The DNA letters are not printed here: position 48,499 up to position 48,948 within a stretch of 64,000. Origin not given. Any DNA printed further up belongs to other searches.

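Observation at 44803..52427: Duplicated surface-protein cassettes with a conserved C-terminal VTAKTG-hydrophobic-RK motif (candidate non-canonical sorting signal)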

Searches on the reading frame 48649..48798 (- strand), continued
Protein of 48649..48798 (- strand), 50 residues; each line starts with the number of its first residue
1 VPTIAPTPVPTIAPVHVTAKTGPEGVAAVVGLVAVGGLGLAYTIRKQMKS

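Call 64: find_encoding_contigs(protein=P0021, flank=10000, max_places=1)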
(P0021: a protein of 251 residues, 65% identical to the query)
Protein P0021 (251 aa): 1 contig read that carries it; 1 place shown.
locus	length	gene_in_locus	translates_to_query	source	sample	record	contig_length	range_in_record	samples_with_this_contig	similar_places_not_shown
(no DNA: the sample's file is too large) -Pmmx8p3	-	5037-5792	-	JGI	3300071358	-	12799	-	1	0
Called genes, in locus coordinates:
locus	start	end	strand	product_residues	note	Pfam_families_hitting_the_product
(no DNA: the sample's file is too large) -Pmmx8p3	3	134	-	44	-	?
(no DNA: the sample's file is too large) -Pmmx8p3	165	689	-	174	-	PF00466:Ribosomal_L10, PF27436:RL10_C (weak)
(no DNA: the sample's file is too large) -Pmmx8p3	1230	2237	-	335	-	PF02618:YceG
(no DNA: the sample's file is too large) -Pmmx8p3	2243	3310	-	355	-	PF00483:NTP_transferase, PF01128:IspD (weak), PF12804:NTP_transf_3, PF22640:ManC_GMP_beta-helix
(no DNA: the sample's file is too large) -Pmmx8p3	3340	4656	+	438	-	PF00188:CAP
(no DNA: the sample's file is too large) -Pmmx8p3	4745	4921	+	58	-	-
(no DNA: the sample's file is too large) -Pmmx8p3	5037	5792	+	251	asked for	PF04203:Sortase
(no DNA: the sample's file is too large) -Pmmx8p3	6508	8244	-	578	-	PF01839:FG-GAP (weak), PF13517:FG-GAP_3 (weak), PF01839:FG-GAP, PF13517:FG-GAP_3 (weak), PF01839:FG-GAP (weak), PF13517:FG-GAP_3, PF01839:FG-GAP, PF13517:FG-GAP_3, +2 more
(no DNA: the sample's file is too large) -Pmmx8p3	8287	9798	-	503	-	-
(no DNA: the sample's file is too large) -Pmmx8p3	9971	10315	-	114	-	-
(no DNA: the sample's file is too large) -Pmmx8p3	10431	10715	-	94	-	PF07866:DUF1653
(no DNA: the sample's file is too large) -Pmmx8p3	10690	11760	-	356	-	PF00579:tRNA-synt_1b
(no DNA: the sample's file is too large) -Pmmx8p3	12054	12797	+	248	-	?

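Call 65: find_encoding_contigs(protein=P0024, flank=10000, max_places=1)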
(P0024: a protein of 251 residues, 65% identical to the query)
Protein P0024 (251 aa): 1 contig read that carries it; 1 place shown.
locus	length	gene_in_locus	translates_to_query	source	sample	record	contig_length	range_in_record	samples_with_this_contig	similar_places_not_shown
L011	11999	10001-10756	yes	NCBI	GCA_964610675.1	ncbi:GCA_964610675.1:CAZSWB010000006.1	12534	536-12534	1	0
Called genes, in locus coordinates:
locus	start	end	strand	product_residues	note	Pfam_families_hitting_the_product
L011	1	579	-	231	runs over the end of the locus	-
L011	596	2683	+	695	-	-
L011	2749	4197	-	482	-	PF05729:NACHT (faint), PF07724:AAA_2 (weak), PF10431:ClpB_D2-small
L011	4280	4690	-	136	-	PF16320:Ribosomal_L12_N, PF00542:Ribosomal_L12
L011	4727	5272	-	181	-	PF00466:Ribosomal_L10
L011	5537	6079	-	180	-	-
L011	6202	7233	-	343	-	PF02618:YceG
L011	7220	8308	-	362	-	PF00483:NTP_transferase, PF12804:NTP_transf_3, PF22640:ManC_GMP_beta-helix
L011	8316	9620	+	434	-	PF00188:CAP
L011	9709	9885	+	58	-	-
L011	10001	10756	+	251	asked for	PF04203:Sortase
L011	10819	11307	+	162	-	-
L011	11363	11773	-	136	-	PF05014:Nuc_deoxyrib_tr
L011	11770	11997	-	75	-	?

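Call 66: find_encoding_contigs(protein=P0027, flank=10000, max_places=1)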
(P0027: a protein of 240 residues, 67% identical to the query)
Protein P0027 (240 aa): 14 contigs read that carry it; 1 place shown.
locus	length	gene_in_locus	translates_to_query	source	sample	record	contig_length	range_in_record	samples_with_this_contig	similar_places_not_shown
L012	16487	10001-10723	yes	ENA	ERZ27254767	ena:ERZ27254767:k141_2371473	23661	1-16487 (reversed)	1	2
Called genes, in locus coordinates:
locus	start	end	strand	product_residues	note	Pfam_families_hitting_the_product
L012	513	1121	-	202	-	PF09997:DUF2238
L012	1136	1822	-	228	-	-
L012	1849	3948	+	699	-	-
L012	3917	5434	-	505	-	PF07724:AAA_2 (faint), PF10431:ClpB_D2-small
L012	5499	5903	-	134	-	PF16320:Ribosomal_L12_N, PF00542:Ribosomal_L12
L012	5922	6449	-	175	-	PF00466:Ribosomal_L10, PF27436:RL10_C (faint)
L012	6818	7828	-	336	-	PF02618:YceG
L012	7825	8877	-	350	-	PF00483:NTP_transferase, PF12804:NTP_transf_3 (weak), PF22640:ManC_GMP_beta-helix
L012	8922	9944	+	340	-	PF00188:CAP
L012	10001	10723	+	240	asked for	PF04203:Sortase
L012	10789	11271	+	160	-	-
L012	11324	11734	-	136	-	PF05014:Nuc_deoxyrib_tr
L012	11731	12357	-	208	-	PF00702:Hydrolase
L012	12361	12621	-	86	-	PF15738:YafQ_toxin (weak)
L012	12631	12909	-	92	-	PF04221:RelB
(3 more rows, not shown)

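Call 72: find_related_loci(query=A4, collection=viral_contigs, flank=10000)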
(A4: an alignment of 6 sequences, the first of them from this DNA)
Query A4 (43 aa) in viral_contigs; peptide patterns used: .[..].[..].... (x = any residue, [..] = any of these).
10 stretches matched a pattern, but none encodes a relative of the query by tblastn (E <= 1e-3).

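Call 77: list_cluster_members(proteins=[P0030, P0034, P0043, P0044, P0062, P0065, P0112, P0127, P0135, P0097])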
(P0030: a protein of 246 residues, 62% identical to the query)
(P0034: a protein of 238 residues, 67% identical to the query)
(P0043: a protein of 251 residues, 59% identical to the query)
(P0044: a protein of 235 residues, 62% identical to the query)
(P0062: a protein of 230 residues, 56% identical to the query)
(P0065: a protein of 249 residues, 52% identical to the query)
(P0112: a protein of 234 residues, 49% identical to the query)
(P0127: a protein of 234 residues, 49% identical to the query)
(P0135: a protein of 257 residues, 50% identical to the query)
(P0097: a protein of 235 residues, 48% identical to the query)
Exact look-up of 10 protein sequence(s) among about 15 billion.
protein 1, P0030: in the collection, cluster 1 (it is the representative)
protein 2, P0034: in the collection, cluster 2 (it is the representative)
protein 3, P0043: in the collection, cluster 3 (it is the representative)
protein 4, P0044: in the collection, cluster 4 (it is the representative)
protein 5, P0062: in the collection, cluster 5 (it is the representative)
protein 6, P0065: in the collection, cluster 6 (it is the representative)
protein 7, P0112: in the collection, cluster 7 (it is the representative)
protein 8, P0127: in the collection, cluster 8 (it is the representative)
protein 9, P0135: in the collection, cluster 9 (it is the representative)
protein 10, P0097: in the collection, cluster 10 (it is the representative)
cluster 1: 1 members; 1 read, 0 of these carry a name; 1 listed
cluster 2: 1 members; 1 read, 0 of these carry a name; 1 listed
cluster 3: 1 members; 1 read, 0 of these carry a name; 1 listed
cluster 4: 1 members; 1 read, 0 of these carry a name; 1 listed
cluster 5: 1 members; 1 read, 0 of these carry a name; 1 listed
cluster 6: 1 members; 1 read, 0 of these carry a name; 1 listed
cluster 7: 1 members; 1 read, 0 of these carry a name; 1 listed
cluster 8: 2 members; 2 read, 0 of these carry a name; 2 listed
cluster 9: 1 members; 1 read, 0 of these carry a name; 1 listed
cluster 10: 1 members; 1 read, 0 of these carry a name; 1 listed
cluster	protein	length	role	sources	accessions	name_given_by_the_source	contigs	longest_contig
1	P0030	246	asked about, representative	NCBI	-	-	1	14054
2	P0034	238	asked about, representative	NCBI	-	-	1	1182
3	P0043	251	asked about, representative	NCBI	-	-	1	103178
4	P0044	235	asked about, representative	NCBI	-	-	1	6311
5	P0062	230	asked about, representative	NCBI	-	-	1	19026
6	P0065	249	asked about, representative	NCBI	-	-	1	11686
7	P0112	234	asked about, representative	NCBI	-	-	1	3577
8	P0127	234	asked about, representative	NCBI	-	-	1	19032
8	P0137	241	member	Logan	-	-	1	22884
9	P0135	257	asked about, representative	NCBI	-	-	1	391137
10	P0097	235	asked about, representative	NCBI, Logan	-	-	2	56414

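Call 78: find_encoding_contigs(protein=P0022, flank=10000, max_places=2)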
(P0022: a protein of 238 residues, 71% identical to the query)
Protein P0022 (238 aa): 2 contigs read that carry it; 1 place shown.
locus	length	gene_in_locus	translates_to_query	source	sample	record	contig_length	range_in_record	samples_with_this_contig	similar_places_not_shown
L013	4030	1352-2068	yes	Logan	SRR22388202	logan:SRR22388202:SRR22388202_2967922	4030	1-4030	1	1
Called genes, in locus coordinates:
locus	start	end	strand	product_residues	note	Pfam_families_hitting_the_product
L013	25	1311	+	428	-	PF00188:CAP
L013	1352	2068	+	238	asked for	PF04203:Sortase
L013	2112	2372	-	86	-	PF15738:YafQ_toxin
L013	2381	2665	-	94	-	PF04221:RelB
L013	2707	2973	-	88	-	-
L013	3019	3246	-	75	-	-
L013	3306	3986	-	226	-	PF01739:CheR (faint), PF02353:CMAS, PF03848:TehB, PF13489:Methyltransf_23, PF13847:Methyltransf_31, PF08241:Methyltransf_11, PF08242:Methyltransf_12, PF13649:Methyltransf_25, +1 more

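Call 79: find_encoding_contigs(protein=P0028, flank=10000, max_places=1)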
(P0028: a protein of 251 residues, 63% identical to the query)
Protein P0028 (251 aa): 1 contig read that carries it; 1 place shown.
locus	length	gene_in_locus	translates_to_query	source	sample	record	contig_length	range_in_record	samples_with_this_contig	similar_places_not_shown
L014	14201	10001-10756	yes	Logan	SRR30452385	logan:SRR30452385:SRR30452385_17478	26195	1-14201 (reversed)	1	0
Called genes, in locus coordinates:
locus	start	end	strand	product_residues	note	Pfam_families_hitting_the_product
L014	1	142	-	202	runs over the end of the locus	PF09997:DUF2238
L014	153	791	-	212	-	-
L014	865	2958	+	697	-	-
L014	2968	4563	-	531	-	PF00004:AAA (faint), PF07724:AAA_2, PF10431:ClpB_D2-small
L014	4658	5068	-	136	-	PF16320:Ribosomal_L12_N, PF00542:Ribosomal_L12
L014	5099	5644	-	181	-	PF00466:Ribosomal_L10, PF27436:RL10_C (weak)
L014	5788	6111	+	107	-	-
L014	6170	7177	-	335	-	PF02618:YceG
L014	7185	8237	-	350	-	PF00483:NTP_transferase, PF12804:NTP_transf_3 (weak), PF22640:ManC_GMP_beta-helix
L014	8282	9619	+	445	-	PF00188:CAP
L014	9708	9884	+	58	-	-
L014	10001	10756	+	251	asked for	PF04203:Sortase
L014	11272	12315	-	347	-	PF27126:NmeDI_C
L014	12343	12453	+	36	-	-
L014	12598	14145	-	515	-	-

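Call 85: search_solved_structures(query=A6, max_evalue=0.01, show_alignments=5)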
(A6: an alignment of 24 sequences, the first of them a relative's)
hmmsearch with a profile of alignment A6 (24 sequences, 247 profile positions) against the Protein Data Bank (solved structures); distinct sequences matched with E-value up to 0.01: 38.
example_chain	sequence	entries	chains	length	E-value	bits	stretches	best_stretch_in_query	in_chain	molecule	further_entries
6ixz_A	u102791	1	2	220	1.6e-07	34.3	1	98-239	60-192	Sortase family protein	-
7d6p_A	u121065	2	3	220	2.1e-07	33.9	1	98-238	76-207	Sortase family protein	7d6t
24rr_A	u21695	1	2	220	3.6e-07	33.1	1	44-233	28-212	Ebp pilus assembly class C sortase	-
8gmx_A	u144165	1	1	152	5.7e-07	32.5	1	101-234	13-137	Class C sortase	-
2kw8_A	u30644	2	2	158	1.4e-06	31.1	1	93-236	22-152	LPXTG-site transpeptidase family protein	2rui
7cg9_A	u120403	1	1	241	5.3e-06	29.3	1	94-233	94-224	Class C sortase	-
8t28_A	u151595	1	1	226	8.5e-06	28.6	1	166-234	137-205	Class C sortase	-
2w1k_A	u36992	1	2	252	1.3e-05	28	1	166-242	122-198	PUTATIVE SORTASE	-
4g1h_A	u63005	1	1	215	2.1e-05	27.3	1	96-234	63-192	Sortase family protein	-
9m4u_B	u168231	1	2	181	4.2e-05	26.3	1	165-237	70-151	Peptidase C60, sortase A and B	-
9iok_A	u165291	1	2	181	4.3e-05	26.3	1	165-237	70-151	Peptidase C60, sortase A and B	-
9iv0_A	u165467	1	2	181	5.2e-05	26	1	165-237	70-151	Peptidase C60, sortase A and B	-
9m5i_B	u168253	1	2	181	5.2e-05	26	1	165-237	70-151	Peptidase C60, sortase A and B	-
9m5j_B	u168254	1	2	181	5.3e-05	26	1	165-237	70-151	Peptidase C60, sortase A and B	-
3rcc_A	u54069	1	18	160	5.7e-05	25.9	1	102-239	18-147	Sortase SrtA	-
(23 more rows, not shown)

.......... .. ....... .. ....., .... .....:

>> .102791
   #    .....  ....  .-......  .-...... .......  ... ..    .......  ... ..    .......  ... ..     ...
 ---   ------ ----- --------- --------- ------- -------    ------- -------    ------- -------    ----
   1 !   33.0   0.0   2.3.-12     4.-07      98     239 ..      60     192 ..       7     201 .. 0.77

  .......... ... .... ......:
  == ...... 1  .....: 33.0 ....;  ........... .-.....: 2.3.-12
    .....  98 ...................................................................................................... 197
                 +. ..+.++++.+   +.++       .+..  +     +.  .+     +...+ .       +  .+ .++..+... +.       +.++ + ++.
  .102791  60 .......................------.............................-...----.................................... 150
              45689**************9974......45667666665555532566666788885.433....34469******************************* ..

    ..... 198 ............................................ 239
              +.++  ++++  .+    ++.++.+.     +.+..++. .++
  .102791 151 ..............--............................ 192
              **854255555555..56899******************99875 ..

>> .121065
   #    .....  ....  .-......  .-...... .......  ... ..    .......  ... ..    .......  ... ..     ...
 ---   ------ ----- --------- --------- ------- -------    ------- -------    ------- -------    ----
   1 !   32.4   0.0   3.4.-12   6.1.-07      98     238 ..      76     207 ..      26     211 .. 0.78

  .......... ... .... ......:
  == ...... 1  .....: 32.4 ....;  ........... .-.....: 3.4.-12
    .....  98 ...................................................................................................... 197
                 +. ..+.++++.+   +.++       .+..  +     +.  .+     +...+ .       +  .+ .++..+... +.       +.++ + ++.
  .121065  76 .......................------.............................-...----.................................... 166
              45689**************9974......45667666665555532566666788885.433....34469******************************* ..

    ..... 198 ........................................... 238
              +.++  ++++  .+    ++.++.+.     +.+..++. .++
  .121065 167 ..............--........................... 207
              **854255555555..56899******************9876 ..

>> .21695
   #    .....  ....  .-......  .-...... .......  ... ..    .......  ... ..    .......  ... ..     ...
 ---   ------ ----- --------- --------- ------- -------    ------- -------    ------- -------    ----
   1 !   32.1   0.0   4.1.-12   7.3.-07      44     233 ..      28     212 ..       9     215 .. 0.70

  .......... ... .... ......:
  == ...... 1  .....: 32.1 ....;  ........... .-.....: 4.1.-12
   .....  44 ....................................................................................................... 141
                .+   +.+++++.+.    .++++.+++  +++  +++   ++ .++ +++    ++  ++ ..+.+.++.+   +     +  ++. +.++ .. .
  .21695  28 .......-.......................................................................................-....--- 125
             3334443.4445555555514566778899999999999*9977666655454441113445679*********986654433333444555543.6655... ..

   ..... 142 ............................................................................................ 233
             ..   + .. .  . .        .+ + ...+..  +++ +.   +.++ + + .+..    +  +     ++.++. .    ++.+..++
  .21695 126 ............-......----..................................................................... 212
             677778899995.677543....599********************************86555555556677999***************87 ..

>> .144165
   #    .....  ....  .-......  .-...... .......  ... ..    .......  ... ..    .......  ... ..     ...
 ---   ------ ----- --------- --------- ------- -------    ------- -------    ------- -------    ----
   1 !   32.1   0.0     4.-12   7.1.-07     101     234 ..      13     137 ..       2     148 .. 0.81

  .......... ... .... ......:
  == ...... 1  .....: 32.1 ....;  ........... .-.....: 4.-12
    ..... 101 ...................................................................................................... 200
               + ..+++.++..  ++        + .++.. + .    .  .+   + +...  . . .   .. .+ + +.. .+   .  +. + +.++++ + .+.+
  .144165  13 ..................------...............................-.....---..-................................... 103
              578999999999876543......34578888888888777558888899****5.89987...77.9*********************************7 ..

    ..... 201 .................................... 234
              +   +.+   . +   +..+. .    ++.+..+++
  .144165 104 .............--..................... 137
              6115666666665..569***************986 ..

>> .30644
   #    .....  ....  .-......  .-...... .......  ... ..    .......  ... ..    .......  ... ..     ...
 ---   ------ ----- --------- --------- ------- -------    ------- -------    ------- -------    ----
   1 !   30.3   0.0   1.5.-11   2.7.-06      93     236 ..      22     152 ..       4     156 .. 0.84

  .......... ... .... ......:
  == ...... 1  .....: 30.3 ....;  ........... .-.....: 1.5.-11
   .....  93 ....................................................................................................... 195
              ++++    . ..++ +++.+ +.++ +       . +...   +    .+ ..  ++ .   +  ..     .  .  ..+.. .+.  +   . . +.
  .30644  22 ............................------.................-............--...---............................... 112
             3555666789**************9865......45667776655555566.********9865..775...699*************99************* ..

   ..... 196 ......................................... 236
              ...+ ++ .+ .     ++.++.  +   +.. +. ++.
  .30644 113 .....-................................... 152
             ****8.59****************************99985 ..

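Call 96: search_protein_families(library=pfam, proteins=[L009:4422-5741:-, L006:163-1248:+], max_evalue=0.01)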
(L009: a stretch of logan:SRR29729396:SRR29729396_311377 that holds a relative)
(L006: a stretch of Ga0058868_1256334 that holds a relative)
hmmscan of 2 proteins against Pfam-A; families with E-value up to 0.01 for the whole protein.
L009:4422-5741:- (439 aa): 0 families

L006:163-1248:+ (361 aa): 0 families
